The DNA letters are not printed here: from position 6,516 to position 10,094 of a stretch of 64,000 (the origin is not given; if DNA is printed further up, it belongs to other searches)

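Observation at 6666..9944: ATP-grasp ligase fused to a 12-TM MFS-like domain, preceded by a signal-like segment (topological paradox)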

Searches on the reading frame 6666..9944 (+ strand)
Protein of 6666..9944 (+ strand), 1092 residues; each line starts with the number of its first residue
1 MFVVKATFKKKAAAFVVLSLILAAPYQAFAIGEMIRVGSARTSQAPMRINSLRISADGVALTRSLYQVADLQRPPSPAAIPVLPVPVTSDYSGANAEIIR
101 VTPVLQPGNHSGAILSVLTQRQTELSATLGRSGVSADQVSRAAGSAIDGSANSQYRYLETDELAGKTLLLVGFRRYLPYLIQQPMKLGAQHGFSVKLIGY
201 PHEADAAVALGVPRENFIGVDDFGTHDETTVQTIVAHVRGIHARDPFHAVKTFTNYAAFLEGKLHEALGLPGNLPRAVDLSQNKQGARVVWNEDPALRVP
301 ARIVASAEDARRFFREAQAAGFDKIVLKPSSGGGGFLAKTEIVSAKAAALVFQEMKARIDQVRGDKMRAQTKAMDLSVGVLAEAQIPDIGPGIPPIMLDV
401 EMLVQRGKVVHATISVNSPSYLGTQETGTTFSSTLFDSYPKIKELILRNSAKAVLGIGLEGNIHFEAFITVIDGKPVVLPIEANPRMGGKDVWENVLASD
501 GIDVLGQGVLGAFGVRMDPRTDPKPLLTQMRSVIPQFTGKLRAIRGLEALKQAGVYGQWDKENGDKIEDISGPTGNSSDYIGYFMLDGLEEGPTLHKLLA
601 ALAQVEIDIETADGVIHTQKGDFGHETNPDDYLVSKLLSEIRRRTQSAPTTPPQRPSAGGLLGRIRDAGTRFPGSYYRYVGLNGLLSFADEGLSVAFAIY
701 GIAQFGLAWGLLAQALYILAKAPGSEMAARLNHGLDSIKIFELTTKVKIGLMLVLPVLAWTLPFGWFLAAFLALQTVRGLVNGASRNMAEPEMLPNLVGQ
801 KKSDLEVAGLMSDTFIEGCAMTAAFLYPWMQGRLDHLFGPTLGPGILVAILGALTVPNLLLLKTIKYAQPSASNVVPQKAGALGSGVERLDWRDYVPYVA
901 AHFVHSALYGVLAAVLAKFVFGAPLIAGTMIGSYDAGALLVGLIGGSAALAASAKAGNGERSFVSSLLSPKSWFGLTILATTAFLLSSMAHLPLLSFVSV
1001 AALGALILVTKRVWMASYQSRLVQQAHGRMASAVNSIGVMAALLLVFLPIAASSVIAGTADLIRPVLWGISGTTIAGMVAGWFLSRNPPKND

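Call 3: search_protein_families(library=pfam, proteins=[window:6666-9944:+], max_evalue=1)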
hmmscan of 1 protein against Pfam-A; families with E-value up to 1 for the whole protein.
window:6666-9944:+ (1092 aa): 2 families
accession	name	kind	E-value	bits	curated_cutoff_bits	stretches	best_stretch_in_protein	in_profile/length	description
PF18130.6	ATPgrasp_N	-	0.00052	21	27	1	193-272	9-81/81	ATP-grasp N-terminal domain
PF18603.7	LAL_C2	-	0.0018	18.9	29.4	1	534-610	4-78/78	L-amino acid ligase C-terminal domain 2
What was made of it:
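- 7143..8540 (+): LAL-type ATP-grasp ligase domain (aa ~160-625). It includes K328-P329, the GGGG loop, E466, E482, N484, R486 and G488-G489. Sub-threshold Pfam ATPgrasp_N and LAL_C2 on this copy (call 3).
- On ATP-grasp superfamily, L-amino-acid-ligase (LAL) type: The window copy alone is below threshold: ATPgrasp_N 21 bits and LAL_C2 18.9 bits (call 3).
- On Major facilitator superfamily: The window copy has no hit (call 3).
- On MprF-type synthase/flippase: The Pfam scan of the protein at E<=1 returns only ATPgrasp_N and LAL_C2 (call 3).
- Closest known: MprF. Different: No MprF-related Pfam hit was found here (call 3).
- Checked: The window copy alone falls below Pfam thresholds for the ATP-grasp families and gives no MFS hit (call 3).
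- The window copy alone misses the Pfam thresholds (call 3).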

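Call 4: search_protein_families(library=ncbifam, proteins=[window:6666-9944:+], max_evalue=1)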
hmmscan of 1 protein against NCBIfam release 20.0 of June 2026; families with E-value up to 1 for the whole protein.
window:6666-9944:+ (1092 aa): 0 families

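Call 8: find_homologous_proteins(query=window:6666-9941:+, max_evalue=0.001)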
Query window:6666-9941:+ (1092 aa): 2 proteins with E <= 0.001 among 8000 candidates.
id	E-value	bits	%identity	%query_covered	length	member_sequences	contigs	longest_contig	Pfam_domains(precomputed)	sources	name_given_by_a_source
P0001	0.0e+0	2411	100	100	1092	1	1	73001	-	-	-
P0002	2.4e-138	481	38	55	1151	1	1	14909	PF13535.12,PF18603.8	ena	-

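Call 11: find_encoding_contigs(protein=P0002, flank=10000, max_places=6)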
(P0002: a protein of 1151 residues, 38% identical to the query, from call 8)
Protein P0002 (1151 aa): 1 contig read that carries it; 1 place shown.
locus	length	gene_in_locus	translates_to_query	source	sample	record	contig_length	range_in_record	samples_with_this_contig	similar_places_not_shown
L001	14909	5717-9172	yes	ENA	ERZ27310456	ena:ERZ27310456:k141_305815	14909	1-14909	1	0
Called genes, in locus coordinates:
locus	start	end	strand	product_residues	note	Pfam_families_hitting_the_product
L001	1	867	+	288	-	?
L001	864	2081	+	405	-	-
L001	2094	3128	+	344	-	PF08240:ADH_N, PF00107:ADH_zinc_N, PF13602:ADH_zinc_N_2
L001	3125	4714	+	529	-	PF13231:PMT_2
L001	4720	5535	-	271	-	PF06271:RDD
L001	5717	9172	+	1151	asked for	PF13535:ATP-grasp_4, PF18603:LAL_C2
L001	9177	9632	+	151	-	PF19571:ACT_8, PF01842:ACT, PF13291:ACT_4 (faint), PF22190:TTHA0829-like_ACT (faint), PF22468:ACT_9 (faint), PF22629:ACT_AHAS_ss (faint), PF01842:ACT (weak)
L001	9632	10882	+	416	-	-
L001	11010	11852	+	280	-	PF13230:GATase_4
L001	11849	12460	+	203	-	PF02985:HEAT (faint), PF13646:HEAT_2 (weak)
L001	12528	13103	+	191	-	PF13513:HEAT_EZ (faint), PF12717:Cnd1 (faint), PF13646:HEAT_2, PF02985:HEAT (faint), PF03130:HEAT_PBS (faint), PF13646:HEAT_2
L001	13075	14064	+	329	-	PF00493:MCM (weak), PF20030:bpMoxR, PF07726:AAA_3, PF07728:AAA_5, PF17863:AAA_lid_2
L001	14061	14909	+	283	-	?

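Call 12: find_encoding_contigs(protein=P0001, flank=10000, max_places=6)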
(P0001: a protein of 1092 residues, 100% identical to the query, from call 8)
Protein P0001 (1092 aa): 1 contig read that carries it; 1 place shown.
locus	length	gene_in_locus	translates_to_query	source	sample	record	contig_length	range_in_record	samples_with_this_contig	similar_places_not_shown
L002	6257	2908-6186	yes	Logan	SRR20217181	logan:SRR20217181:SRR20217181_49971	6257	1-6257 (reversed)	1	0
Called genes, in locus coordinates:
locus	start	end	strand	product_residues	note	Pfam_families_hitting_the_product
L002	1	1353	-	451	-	?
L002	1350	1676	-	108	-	-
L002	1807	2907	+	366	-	-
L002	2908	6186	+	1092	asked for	-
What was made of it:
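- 6666..9944 (+): Whole gene: 1092-aa signal-like / disordered / ATP-grasp / linker / MFS fusion protein (P0001). Identical protein on a Logan contig (call 12).
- Checked: The identical protein is on record on a Logan contig of run SRR20217181 (call 12).
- The identical protein is on a second assembly record (call 12).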

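Call 18: search_protein_families(library=pfam, proteins=[P0002, L001:9632-10882:+, L001:864-2081:+, L001:4720-5535:-, L001:9177-9632:+], max_evalue=1)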
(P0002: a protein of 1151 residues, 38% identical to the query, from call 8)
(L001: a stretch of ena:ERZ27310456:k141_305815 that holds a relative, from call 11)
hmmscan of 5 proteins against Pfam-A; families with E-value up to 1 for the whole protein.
P0002 (1151 aa): 5 families
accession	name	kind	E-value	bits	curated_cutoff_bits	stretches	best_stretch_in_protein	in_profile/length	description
PF18603.7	LAL_C2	-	2.6e-13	50.5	29.4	1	503-580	1-77/78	L-amino acid ligase C-terminal domain 2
PF13535.11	ATP-grasp_4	-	2.7e-08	34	27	1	308-461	5-155/160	ATP-grasp domain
PF18130.6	ATPgrasp_N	-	2.6e-05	25.1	27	1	171-255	3-81/81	ATP-grasp N-terminal domain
PF02655.19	ATP-grasp_3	-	2.9e-05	24.6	23.2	1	304-461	30-159/160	ATP-grasp domain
PF04971.17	Phage_holin_2_1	-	0.17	12.3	26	0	1011-1046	7-42/64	Bacteriophage P21 holin S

L001:9632-10882:+ (416 aa): 2 families
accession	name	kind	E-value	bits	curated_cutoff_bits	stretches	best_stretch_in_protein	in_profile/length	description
PF03901.23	Glyco_transf_22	-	0.019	14.6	23.8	1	307-398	268-362/414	Alg9-like mannosyltransferase family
PF02388.22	FemAB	-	0.4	9.9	24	1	332-363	311-342/406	FemAB family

L001:864-2081:+ (405 aa): 2 families
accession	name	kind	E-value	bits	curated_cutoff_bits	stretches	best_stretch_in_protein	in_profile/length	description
PF08606.16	Prp19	-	0.1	13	22.7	1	345-372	25-52/68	Prp19/Pso4-like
PF03709.21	OKR_DC_1_N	-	0.33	11.7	29.3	0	258-318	2-63/111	Orn/Lys/Arg decarboxylase, N-terminal domain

L001:4720-5535:- (271 aa): 2 families
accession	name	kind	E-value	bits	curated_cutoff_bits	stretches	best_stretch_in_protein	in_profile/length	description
PF06271.18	RDD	-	7.6e-16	59.1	24.1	1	16-140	2-137/137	RDD family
PF04298.18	Zn_peptidase_2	-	0.21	11.5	27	0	41-175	66-210/218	Putative neutral zinc metallopeptidase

L001:9177-9632:+ (151 aa): 10 families
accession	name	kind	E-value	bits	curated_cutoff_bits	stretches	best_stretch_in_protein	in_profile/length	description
PF01842.31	ACT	-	4.9e-17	61.8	27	2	11-55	5-51/66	ACT domain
PF22629.2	ACT_AHAS_ss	-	6.4e-12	45.9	27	2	11-52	3-46/67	AHAS small subunit-like ACT domain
PF19571.5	ACT_8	-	2.5e-09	37.5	23.5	1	6-146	3-125/141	ACT domain pair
PF13291.12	ACT_4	-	4.2e-09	37.4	27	2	11-50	11-50/80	ACT domain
PF22190.2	TTHA0829-like_ACT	-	1.1e-05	25.7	27.4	2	92-136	5-47/70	TTHA0829-like ACT domain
PF22468.2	ACT_9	-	2.3e-05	24.5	27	2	91-145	3-54/61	ACT domain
PF13840.12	ACT_7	-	0.00018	21.8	27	1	13-43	16-47/65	ACT domain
PF00585.24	Thr_dehydrat_C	-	0.00039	20.6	27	1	89-143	10-63/91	C-terminal regulatory domain of Threonine dehydratase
PF13740.12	ACT_6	-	0.0042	17.4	23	0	14-37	10-33/76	ACT domain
PF22891.2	KH_PNO1_2nd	-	0.12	13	27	0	125-148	25-48/90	Eukaryotic type KH-domain (KH-domain type I) (327.11.2)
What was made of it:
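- On ATP-grasp superfamily, L-amino-acid-ligase (LAL) type: Homologue P0002 passes ATP-grasp_4, ATP-grasp_3 and LAL_C2 (call 18).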

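Call 21: find_related_loci(query=A2, collection=genome_contigs, flank=10000)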
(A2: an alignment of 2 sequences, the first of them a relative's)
Query A2 (1092 aa) in genome_contigs; peptide patterns used: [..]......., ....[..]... (x = any residue, [..] = any of these).
28 stretches matched a pattern; 1 encode a relative of the query (tblastn E <= 1e-3); 1 distinct loci.
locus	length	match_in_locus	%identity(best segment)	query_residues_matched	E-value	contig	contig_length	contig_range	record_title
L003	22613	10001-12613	32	160-1071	5e-104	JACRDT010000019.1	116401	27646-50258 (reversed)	MAG: Elusimicrobia bacterium isolate NC_groundwater_1679_Pr3_B-0.1um_69_72 SR-2_scaffold_141_1295262, whole genome shotg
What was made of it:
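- Tried and rejected: The GTDB scan gave one locus (call 21).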

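Call 42: predict_structure(alignment_id=A4)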
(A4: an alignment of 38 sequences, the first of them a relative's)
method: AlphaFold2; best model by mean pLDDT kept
length: 1092 residues; sequences in the alignment: 38
mean_pLDDT: 81.4   pTM: 0.56
mean pLDDT of the five models: 81.4, 79.8, 79.5, 77.1, 75.4
residues with pLDDT >= 90: 620; 70-90: 225; 50-70: 94; < 50: 153
segments of 3 or more residues with pLDDT < 50: 1-6, 25-28, 32-34, 36-118, 128-153, 628-631, 648-655, 874-883
pLDDT, mean of each block of 10 residues (from residue 1): 47 62 51 44 28 30 30 34 30 29 29 44 50 45 38 68 97 88 96 97 94 97 87 96 98 91 96 93 92 96 97 96 94 81 97 93 62 68 94 91 94 91 85 82 94 96 95 92 87 88 93 87 75 92 83 58 66 72 89 90 95 95 72 69 62 54 84 94 95 87 87 93 95 91 96 91 94 96 95 94 93 95 90 90 88 95 89 49 71 96 94 91 88 95 88 71 83 96 97 96 97 94 93 95 92 83 93 97 84 39
secondary structure, 60 per line:
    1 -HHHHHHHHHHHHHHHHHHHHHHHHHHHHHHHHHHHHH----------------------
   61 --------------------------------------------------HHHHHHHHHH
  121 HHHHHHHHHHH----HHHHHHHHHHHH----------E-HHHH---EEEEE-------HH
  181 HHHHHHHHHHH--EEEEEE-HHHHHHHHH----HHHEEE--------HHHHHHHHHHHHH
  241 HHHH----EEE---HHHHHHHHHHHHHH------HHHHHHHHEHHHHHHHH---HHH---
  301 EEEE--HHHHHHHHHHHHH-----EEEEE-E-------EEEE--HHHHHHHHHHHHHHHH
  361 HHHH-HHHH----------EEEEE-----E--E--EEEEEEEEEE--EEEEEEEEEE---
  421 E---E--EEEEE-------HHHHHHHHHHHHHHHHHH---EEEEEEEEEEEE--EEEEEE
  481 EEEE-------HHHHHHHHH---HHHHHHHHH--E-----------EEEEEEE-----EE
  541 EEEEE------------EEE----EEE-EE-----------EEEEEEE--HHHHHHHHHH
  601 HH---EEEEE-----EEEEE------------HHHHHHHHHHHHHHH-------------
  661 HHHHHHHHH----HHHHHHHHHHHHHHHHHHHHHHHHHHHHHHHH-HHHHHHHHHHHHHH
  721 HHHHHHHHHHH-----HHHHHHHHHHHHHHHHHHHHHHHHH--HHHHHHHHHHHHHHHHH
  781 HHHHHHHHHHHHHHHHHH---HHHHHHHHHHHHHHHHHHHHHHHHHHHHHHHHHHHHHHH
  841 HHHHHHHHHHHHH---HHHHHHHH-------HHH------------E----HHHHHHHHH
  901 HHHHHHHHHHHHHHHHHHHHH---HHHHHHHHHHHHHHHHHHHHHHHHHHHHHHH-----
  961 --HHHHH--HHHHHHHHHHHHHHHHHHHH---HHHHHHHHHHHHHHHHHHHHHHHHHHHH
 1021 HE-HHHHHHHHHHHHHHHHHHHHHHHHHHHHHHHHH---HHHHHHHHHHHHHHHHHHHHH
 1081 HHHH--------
elements in order (helices of 4 or more, strands of 3 or more residues): H2-38 H111-131 H136-147 H160-163 E167-171 H179-191 E194-199 H201-209 E217-219 H228-244 E249-251 H255-268 H275-282 H284-291 E301-304 H307-319 E325-329 E339-342 H345-364 H366-369 E380-384 E396-405 E408-417 E428-432 H440-457 E461-472 E475-484 H492-500 H504-512 E527-533 E539-545 E558-560 E565-567 E582-588 H591-602 E606-610 E616-620 H633-647 H661-669 H674-705 H707-731 H737-761 H764-798 H802-853 H857-864 H892-921 H925-955 H963-967 H970-989 H993-1021 H1024-1056 H1060-1084
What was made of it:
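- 6756..7130 (+): Disordered low-complexity tail (aa 31-155) with a short conserved helical motif (aa 111-148, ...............AIDG). AF2 pLDDT mostly below 50, with helices at 111-131 and 136-147 (call 42).
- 7143..8540 (+): AF2 pLDDT mostly above 90 (call 42).
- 8541..8684 (+): Arg/Pro-rich cytoplasmic linker (aa 626-673) with a short amphipathic helix at 661-669. AF2 (call 42).
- On ATP-grasp superfamily, L-amino-acid-ligase (LAL) type: The AF2 model has pLDDT mostly above 90 over aa 160-625 (call 42).
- Checked: Aa 31-155 is low-confidence in AF2 (pLDDT mostly below 50) apart from two short helices at 111-147 (call 42).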

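Call 45: fold_search(model_id=the predicted structure, library=pdb)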
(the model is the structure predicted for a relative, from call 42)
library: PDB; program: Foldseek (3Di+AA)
matches with E <= 10: 1157; with E <= 0.001: 404
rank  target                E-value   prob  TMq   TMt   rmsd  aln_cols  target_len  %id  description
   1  3vot_B                4.5e-14  1.00  0.31  0.79   4.5       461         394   18  Crystal structure of L-amino acid ligase from Bacillus licheniformis (released 2012-11-07)
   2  3vot_A                6.3e-14  1.00  0.32  0.79   4.5       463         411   18  Crystal structure of L-amino acid ligase from Bacillus licheniformis (released 2012-11-07)
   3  3vmm                  2.0e-13  1.00  0.32  0.70   6.1       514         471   15  Crystal structure of BacD, an L-amino acid dipeptide ligase from Bacillus subtilis (released 2012-04-11)
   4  4wd3_A                5.6e-13  1.00  0.29  0.73   5.9       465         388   14  Crystal structure of an L-amino acid ligase RizA (released 2015-09-09)
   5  3wnz                  3.0e-12  1.00  0.32  0.70   5.3       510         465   15  Crystal structure of Bacillus subtilis YwfE, an L-amino acid ligase, with bound ADP-Mg-Pi (released 2014-05-14)
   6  3wo1                  4.2e-12  1.00  0.32  0.71   5.8       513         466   15  Crystal structure of Trp332Ala mutant YwfE, an L-amino acid ligase, with bound ADP-Mg-Ala (released 2014-05-14)
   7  4dim                  4.6e-12  1.00  0.28  0.73   7.2       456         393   15  Crystal structure of phosphoribosylglycinamide synthetase from Anaerococcus prevotii (released 2012-02-29)
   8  3ouu_A                9.6e-12  1.00  0.31  0.69   6.0       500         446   15  Crystal Structure of Biotin Carboxylase-beta-gamma-ATP Complex from Campylobacter jejuni (released 2010-10-20)
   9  2dzd_A                1.4e-11  1.00  0.28  0.58   8.1       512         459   15  Crystal structure of the biotin carboxylase domain of pyruvate carboxylase (released 2007-09-25)
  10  2dzd_B                1.5e-11  1.00  0.28  0.59   8.9       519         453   15  Crystal structure of the biotin carboxylase domain of pyruvate carboxylase (released 2007-09-25)
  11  2vpq_A                3.6e-11  1.00  0.30  0.67   6.9       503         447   13  Crystal structure of biotin carboxylase from S. aureus complexed with AMPPNP (released 2008-09-09)
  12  7ybu_A                2.4e-10  1.00  0.24  0.37  10.9       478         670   13  Human propionyl-coenzyme A carboxylase (released 2023-07-05)
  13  2vpq_B                2.6e-10  1.00  0.30  0.66   6.8       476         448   13  Crystal structure of biotin carboxylase from S. aureus complexed with AMPPNP (released 2008-09-09)
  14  7zz3_B                2.8e-10  1.00  0.31  0.32  14.8       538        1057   14  Cryo-EM structure of "BC react" conformation of Lactococcus lactis pyruvate carboxylase with acetyl-CoA (released 2022-10-12)
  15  10bm_A                4.3e-10  1.00  0.28  0.71   5.9       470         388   11  Crystal structure of Phosphoribosylaminoimidazole carboxylase from Burkholderia xenovorans (AMP, ADP and sulfate compl (released 2026-01-21)
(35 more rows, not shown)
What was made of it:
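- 7143..8540 (+): Foldseek hits 3VOT, BacD and RizA (call 45).
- On ATP-grasp superfamily, L-amino-acid-ligase (LAL) type: The top Foldseek hits are 3VOT (TM 0.79), BacD and RizA (call 45).
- Checked: Its best structural matches are L-amino-acid ligases: 3VOT (TM 0.79), BacD and RizA (calls 42, 45).
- Foldseek top hits are 3VOT (TM 0.79), BacD and RizA (call 45).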

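Call 46: search_solved_structures(query=A4, max_evalue=10, show_alignments=2)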
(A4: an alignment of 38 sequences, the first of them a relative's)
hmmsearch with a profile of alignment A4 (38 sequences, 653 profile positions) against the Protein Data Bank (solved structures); distinct sequences matched with E-value up to 10: 1.
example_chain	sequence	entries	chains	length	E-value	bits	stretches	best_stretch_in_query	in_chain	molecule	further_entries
4fe8_A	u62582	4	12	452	0.12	14.5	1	117-237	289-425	Maltose-binding periplasmic protein,Huntingtin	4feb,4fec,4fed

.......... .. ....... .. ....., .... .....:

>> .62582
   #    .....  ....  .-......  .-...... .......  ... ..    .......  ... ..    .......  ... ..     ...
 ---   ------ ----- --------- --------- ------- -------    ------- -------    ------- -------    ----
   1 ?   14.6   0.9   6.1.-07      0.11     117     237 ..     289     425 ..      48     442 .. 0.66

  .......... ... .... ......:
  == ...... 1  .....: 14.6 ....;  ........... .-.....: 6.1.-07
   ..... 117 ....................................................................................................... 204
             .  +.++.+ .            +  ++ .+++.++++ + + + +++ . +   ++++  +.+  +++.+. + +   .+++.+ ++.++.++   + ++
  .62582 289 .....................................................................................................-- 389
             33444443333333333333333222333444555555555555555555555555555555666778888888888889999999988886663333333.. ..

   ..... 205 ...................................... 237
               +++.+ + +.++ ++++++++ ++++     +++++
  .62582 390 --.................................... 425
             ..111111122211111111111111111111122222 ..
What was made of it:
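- Closest known: Major facilitator superfamily transporters. Different: The window copy has no Pfam hit and the family profile has no sequence hit in the PDB (calls 3, 46).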
